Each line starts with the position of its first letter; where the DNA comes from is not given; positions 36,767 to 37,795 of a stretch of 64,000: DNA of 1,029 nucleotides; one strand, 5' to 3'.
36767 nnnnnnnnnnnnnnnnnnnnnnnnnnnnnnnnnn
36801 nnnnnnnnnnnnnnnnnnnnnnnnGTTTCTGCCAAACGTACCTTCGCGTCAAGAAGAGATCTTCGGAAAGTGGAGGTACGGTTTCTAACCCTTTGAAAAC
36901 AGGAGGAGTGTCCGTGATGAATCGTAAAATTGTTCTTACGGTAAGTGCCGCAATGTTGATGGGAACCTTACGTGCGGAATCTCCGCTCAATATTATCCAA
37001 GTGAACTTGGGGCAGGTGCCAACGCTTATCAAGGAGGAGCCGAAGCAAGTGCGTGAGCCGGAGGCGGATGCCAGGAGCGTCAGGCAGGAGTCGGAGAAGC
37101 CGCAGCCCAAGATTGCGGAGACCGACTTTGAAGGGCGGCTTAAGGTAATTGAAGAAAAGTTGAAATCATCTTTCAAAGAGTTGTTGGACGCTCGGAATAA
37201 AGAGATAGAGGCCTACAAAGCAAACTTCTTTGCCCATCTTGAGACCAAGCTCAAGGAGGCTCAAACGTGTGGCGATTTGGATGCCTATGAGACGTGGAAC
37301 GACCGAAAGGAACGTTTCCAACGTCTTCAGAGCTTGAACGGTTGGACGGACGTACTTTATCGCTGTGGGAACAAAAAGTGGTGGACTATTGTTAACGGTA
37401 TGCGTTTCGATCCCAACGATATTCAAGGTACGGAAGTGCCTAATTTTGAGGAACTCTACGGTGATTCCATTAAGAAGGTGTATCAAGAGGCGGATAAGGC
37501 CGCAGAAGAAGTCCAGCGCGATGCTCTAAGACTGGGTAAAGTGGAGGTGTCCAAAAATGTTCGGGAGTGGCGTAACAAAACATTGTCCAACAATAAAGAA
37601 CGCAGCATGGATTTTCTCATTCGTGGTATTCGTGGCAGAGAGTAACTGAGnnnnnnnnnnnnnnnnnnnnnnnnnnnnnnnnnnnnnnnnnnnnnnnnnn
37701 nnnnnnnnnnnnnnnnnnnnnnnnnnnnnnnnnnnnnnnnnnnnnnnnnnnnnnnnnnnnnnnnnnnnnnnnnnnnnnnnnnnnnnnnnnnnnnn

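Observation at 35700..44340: Lower-GC island encoding eukaryote-like repeat proteins and membrane proteases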

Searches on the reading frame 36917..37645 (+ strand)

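Call 5: search_protein_families(library=pfam, proteins=[window:36917-37645:+], max_evalue=0.01)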
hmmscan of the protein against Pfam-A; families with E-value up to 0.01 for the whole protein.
window:36917-37645:+ (242 aa): 0 families

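Call 49: search_protein_families(library=ncbifam, proteins=[window:36917-37645:+], max_evalue=0.01)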
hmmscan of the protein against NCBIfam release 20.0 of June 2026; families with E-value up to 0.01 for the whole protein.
window:36917-37645:+ (242 aa): 0 families

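Call 62: search_protein_families(library=padloc, proteins=[window:36917-37645:+], max_evalue=0.01)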
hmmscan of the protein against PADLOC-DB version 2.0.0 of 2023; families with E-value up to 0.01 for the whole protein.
window:36917-37645:+ (242 aa): 1 family
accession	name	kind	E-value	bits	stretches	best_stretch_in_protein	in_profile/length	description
PDLC01245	Cas12b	-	0.00032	16.9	1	92-230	623-748/1130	C2c1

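Call 63: search_protein_families(library=phrogs, proteins=[window:36917-37645:+], max_evalue=0.01)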
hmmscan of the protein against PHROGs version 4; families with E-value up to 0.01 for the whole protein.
window:36917-37645:+ (242 aa): 0 families
